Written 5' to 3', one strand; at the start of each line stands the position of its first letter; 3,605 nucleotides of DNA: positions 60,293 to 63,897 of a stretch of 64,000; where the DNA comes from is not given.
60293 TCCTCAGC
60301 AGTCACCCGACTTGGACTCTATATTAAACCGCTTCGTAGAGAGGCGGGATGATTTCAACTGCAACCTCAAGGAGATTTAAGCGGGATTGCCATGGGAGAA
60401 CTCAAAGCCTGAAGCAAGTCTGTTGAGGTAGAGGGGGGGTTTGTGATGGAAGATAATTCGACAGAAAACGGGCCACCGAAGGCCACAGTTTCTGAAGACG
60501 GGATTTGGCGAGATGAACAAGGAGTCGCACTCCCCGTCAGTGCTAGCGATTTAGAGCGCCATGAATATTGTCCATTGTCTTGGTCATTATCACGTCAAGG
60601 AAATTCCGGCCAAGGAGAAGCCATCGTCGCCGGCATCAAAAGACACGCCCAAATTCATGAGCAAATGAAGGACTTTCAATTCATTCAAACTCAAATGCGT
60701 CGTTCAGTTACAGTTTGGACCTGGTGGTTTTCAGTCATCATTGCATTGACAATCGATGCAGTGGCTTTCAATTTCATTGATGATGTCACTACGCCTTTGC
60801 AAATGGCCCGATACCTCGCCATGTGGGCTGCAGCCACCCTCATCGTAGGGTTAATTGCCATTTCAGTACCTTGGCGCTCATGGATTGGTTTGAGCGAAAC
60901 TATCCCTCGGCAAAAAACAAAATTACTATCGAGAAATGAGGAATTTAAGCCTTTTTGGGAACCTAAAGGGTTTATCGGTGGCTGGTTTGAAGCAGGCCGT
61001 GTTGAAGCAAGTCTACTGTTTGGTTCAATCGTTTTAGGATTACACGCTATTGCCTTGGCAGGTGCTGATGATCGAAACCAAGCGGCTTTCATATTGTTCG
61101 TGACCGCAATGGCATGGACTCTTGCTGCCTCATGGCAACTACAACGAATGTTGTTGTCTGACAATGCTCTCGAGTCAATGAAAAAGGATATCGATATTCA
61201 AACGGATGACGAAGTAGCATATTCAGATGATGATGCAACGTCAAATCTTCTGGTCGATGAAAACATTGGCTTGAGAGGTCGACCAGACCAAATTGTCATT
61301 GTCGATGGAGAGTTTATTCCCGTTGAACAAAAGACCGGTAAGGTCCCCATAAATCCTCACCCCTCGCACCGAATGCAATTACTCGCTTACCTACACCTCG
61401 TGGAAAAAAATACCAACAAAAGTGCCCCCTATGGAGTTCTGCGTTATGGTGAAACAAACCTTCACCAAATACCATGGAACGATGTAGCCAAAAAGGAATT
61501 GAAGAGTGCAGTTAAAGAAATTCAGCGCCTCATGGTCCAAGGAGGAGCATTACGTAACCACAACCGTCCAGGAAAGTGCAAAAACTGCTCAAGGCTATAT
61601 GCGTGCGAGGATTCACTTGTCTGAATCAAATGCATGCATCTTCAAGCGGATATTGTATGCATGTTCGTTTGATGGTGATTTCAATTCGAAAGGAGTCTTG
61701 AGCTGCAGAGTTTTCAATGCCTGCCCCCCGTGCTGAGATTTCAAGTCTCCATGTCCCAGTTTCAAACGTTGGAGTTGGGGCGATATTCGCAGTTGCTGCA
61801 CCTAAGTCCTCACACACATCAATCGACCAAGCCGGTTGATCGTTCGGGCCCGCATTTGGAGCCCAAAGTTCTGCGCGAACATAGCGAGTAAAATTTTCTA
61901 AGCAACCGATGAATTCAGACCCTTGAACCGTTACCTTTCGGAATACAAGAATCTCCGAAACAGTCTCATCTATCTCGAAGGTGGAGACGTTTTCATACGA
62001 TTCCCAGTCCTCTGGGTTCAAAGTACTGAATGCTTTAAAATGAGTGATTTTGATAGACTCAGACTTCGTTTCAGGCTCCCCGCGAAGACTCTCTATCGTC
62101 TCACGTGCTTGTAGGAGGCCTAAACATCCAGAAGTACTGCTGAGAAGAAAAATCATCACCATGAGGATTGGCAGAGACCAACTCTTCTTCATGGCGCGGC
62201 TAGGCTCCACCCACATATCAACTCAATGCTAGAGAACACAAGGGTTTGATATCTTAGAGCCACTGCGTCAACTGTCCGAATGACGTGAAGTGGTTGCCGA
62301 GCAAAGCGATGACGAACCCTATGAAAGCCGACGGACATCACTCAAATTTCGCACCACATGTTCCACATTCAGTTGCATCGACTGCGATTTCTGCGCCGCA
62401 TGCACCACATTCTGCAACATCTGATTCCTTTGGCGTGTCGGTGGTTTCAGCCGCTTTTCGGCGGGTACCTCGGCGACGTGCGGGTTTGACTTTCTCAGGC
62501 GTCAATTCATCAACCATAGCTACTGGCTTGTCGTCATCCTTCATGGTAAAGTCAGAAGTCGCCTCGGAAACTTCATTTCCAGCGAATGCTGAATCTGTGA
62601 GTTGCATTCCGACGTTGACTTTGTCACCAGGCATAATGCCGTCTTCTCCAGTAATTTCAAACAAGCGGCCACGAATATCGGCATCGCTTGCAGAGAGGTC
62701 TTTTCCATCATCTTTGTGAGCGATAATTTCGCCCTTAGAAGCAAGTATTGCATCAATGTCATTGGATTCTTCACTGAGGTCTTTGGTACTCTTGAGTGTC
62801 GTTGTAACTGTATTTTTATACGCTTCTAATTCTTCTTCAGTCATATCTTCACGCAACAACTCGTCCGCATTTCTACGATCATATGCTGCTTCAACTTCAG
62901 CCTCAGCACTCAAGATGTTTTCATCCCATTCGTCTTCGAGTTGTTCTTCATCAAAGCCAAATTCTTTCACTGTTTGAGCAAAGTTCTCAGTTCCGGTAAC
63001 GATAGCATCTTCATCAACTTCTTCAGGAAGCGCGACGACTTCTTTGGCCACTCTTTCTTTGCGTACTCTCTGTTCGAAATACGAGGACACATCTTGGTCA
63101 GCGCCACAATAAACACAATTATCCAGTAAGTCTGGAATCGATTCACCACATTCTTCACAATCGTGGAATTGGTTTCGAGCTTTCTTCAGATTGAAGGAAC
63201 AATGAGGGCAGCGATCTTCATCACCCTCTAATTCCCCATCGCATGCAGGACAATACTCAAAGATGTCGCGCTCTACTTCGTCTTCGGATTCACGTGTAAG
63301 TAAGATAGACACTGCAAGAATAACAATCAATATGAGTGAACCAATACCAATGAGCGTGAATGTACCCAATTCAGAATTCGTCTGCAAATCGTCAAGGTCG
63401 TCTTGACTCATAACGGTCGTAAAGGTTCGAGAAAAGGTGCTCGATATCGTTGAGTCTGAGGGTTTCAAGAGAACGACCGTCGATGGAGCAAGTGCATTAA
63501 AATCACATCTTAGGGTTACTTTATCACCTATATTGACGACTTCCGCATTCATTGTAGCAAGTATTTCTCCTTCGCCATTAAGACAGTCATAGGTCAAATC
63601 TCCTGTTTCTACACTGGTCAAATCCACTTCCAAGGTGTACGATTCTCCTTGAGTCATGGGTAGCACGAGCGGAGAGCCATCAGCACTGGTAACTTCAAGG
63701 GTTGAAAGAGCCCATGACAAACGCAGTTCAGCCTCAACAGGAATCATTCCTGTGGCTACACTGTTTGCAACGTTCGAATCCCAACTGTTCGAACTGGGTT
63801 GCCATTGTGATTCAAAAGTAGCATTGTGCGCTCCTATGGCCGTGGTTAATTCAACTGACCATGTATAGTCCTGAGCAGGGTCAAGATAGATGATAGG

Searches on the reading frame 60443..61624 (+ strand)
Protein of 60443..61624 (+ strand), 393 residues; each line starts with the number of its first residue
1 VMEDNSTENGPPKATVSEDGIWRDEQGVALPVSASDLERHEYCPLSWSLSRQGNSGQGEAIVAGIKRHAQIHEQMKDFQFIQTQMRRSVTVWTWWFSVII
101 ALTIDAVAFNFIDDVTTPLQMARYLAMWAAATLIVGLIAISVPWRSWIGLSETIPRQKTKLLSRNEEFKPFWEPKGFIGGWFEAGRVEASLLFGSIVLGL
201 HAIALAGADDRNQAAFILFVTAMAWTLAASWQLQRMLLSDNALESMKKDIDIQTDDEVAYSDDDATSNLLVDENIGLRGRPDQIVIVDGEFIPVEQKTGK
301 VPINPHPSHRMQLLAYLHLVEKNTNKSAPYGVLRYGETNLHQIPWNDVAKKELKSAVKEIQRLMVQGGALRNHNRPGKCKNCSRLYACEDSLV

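Call 46: search_protein_families(library=pfam, proteins=[window:60443-61624:+], max_evalue=0.0001)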
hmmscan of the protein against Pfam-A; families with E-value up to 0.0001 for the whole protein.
window:60443-61624:+ (393 aa): 2 families
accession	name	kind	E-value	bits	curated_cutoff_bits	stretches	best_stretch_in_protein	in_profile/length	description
PF01930.23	Cas_Cas4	-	5.3e-10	40.1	22.7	1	274-388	52-158/160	Domain of unknown function DUF83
PF12705.13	PDDEXK_1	-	1.8e-09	38.4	22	1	261-388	120-246/247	PD-(D/E)XK nuclease superfamily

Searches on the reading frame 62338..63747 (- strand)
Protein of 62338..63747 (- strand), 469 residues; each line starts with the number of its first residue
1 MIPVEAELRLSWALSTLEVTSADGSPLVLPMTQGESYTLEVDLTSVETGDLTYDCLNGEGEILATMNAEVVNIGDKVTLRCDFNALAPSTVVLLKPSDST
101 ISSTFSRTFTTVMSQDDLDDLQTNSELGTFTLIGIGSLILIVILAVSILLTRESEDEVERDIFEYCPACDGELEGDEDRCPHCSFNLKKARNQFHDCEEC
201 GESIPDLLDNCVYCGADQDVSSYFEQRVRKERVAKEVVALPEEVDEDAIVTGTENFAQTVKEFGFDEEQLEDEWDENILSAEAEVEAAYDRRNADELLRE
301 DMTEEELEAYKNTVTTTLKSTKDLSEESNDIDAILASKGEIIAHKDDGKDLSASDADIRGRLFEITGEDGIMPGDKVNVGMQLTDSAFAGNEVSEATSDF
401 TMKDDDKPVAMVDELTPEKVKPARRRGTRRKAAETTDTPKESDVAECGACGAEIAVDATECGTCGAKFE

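Call 46: search_protein_families(library=pfam, proteins=[window:62338-63747:-], max_evalue=0.0001)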
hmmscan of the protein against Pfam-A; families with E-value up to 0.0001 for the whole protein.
window:62338-63747:- (469 aa): 2 families
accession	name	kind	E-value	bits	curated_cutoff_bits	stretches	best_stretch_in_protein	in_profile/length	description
PF12773.13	DZR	-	2.6e-07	31.1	27.3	0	166-215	1-45/45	Double zinc ribbon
PF17032.10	Zn_ribbon_15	-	1.4e-05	26.2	28.9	0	158-184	47-73/73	zinc-ribbon family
